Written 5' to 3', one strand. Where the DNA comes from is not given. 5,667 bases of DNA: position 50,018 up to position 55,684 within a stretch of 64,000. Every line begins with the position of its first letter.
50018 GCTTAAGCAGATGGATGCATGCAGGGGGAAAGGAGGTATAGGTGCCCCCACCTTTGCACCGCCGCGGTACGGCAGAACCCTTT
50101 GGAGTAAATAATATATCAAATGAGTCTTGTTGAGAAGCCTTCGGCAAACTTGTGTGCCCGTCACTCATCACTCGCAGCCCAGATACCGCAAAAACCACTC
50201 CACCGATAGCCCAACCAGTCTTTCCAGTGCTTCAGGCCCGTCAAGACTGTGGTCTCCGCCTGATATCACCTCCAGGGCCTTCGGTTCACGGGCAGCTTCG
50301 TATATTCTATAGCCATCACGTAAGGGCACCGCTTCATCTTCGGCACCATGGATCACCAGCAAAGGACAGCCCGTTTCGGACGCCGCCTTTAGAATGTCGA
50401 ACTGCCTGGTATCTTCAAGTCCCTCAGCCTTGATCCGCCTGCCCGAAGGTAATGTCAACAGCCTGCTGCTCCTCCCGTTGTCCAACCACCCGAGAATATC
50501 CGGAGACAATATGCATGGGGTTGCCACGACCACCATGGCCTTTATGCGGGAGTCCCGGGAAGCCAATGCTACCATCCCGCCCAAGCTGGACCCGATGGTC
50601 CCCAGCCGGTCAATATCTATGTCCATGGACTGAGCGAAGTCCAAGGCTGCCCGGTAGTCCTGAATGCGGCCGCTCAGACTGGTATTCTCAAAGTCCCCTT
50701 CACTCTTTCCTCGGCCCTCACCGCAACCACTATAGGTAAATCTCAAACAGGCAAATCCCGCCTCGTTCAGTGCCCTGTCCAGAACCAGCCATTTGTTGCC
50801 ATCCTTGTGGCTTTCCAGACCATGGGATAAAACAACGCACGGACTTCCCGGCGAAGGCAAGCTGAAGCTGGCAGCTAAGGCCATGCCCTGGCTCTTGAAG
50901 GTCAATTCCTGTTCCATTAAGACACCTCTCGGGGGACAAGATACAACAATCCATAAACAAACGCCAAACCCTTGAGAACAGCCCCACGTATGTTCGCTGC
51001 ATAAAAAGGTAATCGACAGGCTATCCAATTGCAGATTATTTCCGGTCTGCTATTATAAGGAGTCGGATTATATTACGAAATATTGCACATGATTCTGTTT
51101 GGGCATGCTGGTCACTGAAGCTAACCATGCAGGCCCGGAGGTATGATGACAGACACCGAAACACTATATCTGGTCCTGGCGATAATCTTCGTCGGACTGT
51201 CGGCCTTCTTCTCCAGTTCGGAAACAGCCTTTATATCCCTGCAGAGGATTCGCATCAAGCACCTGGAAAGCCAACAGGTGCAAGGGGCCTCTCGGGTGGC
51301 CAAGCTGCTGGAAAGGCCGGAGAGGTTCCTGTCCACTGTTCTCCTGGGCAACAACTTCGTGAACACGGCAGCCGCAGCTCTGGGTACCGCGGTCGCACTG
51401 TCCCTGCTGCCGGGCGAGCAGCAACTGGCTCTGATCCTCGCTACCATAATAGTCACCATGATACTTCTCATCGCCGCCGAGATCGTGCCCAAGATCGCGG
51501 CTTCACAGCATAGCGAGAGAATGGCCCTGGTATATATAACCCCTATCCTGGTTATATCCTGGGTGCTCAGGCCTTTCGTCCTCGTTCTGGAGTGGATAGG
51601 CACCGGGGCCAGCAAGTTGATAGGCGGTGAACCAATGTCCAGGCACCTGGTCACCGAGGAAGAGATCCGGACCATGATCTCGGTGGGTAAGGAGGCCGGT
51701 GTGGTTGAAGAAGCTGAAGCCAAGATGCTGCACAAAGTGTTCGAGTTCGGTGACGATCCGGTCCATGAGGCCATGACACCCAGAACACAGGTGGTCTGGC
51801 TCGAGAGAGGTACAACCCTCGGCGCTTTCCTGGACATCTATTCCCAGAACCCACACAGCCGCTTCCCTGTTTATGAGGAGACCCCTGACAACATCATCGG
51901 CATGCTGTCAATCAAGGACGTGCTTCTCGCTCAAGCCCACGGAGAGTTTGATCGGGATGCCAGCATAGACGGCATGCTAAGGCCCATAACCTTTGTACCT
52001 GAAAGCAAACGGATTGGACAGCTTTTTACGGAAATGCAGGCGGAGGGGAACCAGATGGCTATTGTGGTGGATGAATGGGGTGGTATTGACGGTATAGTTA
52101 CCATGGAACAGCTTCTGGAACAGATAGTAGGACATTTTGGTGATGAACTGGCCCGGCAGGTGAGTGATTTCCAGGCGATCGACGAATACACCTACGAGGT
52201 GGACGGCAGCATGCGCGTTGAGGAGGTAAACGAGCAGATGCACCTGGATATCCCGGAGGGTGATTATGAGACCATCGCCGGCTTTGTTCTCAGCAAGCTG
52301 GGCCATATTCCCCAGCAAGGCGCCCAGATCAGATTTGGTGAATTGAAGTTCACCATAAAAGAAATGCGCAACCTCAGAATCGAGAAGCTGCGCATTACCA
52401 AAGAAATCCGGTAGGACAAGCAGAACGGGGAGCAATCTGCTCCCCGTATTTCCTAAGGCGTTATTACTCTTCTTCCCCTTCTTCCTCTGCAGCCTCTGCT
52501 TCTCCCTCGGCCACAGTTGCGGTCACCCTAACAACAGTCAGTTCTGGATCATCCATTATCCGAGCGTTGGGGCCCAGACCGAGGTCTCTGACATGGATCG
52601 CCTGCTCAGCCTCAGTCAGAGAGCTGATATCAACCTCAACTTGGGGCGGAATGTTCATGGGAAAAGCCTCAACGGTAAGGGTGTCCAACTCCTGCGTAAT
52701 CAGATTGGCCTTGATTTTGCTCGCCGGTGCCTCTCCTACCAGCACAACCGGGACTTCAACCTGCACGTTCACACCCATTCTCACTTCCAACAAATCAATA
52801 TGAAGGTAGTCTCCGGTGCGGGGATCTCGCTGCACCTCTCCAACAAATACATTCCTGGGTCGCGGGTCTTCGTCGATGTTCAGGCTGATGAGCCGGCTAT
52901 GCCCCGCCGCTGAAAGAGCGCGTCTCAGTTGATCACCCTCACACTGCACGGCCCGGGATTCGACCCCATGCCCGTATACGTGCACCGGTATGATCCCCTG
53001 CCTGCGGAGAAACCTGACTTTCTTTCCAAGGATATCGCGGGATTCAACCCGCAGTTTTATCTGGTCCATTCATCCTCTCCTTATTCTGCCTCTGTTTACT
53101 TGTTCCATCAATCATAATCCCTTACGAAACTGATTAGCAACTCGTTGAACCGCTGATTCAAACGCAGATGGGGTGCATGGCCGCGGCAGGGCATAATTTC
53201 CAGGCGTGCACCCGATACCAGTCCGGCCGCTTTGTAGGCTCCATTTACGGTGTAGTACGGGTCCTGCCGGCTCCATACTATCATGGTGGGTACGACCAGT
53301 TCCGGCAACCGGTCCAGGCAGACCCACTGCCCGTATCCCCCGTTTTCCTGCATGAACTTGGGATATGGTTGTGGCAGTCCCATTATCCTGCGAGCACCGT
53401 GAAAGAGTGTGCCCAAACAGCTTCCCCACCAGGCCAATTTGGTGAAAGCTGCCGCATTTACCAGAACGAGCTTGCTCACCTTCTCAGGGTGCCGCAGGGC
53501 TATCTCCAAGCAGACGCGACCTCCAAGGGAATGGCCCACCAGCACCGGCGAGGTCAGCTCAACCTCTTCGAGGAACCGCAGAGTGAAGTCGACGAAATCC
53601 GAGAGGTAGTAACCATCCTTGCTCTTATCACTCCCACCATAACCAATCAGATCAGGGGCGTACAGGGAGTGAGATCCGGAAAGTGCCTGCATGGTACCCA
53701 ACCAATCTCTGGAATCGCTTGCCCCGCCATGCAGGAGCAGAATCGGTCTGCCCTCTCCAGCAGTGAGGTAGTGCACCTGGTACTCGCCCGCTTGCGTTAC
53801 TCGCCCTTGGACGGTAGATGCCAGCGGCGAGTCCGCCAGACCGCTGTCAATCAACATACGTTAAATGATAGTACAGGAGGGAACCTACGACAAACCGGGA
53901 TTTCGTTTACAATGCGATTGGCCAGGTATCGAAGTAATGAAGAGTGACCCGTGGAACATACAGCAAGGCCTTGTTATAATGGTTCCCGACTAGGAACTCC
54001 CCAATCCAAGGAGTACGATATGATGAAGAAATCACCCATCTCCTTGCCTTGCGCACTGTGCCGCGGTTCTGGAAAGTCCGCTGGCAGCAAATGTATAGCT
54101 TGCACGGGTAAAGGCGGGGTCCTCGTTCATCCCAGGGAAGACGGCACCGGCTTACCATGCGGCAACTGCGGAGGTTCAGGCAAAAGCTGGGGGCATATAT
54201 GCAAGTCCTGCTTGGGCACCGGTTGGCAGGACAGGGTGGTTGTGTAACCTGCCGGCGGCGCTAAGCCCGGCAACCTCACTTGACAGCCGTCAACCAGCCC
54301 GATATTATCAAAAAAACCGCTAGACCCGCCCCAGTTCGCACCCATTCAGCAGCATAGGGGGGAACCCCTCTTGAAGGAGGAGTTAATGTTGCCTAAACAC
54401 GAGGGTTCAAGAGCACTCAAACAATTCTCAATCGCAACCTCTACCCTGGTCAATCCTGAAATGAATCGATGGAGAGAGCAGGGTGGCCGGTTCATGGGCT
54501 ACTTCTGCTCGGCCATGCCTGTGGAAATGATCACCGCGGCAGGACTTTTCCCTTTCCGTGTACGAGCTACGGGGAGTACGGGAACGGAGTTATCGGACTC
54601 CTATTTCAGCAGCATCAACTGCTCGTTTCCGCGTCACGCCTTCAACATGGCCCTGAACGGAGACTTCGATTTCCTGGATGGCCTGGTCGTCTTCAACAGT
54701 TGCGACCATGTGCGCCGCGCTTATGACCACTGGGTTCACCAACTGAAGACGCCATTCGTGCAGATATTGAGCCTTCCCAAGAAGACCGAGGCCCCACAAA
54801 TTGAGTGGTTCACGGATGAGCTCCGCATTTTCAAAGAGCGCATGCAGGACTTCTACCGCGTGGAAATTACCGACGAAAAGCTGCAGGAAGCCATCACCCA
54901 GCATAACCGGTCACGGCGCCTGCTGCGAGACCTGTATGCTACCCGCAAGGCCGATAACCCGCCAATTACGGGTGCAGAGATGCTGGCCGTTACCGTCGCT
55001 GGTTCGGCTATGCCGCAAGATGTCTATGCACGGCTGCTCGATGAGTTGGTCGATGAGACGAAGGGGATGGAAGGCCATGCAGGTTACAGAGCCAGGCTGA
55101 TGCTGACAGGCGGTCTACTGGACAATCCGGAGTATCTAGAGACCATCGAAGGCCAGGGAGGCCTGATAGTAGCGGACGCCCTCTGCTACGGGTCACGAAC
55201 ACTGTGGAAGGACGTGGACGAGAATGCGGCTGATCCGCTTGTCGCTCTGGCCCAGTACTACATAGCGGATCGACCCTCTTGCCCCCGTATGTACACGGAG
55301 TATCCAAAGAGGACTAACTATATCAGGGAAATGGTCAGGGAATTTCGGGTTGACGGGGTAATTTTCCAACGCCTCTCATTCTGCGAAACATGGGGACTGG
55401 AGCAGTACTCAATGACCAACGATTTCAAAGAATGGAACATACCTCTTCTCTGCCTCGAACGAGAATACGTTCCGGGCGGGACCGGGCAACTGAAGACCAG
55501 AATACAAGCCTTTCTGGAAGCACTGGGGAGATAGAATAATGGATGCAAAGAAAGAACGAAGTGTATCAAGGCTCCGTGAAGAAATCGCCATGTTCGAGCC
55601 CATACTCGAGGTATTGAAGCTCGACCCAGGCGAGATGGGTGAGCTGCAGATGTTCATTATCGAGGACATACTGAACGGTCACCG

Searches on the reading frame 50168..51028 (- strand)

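Call 17: search_protein_families(library=pfam, proteins=[window:50168-51028:-])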
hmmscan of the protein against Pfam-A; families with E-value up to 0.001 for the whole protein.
window:50168-51028:- (286 aa): 6 families
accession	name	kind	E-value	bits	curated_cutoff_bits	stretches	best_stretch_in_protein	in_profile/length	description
PF12146.15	Hydrolase_4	-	7.4e-12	45.5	27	2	64-177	6-116/239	Serine aminopeptidase, S33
PF00561.26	Abhydrolase_1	-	2.3e-11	44.3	25.8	1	64-174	2-108/245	alpha/beta hydrolase fold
PF02129.25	Peptidase_S15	-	1.6e-09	38.3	23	1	103-173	59-128/262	X-Pro dipeptidyl-peptidase (S15 family)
PF12697.13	Abhydrolase_6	-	1.2e-08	36.3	26.3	1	65-197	1-111/217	Alpha/beta hydrolase family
PF00326.27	Peptidase_S9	-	3.2e-07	30.5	22.6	1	121-284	44-211/213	Prolyl oligopeptidase family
PF20434.5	BD-FAE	-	0.00038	20.5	26.8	0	119-155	64-104/215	BD-FAE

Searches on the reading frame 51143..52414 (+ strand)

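Call 18: search_protein_families(library=pfam, proteins=[window:51143-52414:+])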
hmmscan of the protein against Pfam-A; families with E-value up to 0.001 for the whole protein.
window:51143-52414:+ (423 aa): 3 families
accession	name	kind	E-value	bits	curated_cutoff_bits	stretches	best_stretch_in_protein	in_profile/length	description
PF01595.25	CNNM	-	1.3e-52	178.5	28.4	1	12-192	2-181/181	Cyclin M transmembrane N-terminal domain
PF03471.22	CorC_HlyC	-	2.4e-25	88.8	27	1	345-420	2-79/81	Transporter associated domain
PF00571.33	CBS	-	1.3e-11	45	24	1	213-264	5-55/57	CBS domain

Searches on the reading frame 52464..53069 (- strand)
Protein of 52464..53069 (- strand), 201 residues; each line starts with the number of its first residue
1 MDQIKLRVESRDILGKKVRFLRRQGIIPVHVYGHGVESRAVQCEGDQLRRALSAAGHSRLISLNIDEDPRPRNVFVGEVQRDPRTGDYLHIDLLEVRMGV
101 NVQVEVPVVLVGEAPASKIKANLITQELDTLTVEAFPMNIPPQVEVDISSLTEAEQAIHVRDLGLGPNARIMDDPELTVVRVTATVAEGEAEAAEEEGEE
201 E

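Call 18: search_protein_families(library=pfam, proteins=[window:52464-53069:-])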
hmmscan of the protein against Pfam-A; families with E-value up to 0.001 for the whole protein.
window:52464-53069:- (201 aa): 2 families
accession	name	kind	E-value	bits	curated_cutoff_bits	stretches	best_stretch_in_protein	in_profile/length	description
PF14693.11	Ribosomal_TL5_C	-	2e-20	73.4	27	1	102-185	2-83/84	Ribosomal protein TL5, C-terminal domain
PF01386.24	Ribosomal_L25p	-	1.9e-17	63.9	23.6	1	6-93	1-82/82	Ribosomal L25p family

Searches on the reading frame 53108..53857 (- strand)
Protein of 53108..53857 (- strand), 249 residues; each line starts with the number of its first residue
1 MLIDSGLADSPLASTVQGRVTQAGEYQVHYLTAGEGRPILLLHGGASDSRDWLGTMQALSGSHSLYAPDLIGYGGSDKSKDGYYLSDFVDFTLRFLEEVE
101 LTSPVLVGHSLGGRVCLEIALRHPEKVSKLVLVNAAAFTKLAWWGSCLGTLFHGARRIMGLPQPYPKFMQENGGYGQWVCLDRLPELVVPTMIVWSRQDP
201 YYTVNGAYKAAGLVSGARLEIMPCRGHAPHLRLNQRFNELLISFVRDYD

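Call 18: search_protein_families(library=pfam, proteins=[window:53108-53857:-])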
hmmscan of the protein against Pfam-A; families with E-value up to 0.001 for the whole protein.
window:53108-53857:- (249 aa): 5 families
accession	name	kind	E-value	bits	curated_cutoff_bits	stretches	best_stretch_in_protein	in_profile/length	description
PF00561.26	Abhydrolase_1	-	5.6e-29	101.9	25.8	1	38-138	2-103/245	alpha/beta hydrolase fold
PF12697.13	Abhydrolase_6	-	3.4e-21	77.4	26.3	1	39-238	1-215/217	Alpha/beta hydrolase family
PF12146.15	Hydrolase_4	-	8.7e-11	42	27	1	39-144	7-122/239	Serine aminopeptidase, S33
PF06821.19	Ser_hydrolase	-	1.3e-05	25.7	22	1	101-227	53-153/172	Serine hydrolase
PF00756.26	Esterase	-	0.00016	22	22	0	99-145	116-158/251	Putative esterase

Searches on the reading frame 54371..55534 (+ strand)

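Call 18: search_protein_families(library=pfam, proteins=[window:54371-55534:+])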
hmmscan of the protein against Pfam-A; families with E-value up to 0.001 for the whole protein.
window:54371-55534:+ (387 aa): 1 family
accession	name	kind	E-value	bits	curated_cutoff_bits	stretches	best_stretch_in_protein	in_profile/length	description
PF06050.19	HGD-D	-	2e-92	310.8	28.4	1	46-385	1-342/342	2-hydroxyglutaryl-CoA dehydratase, D-component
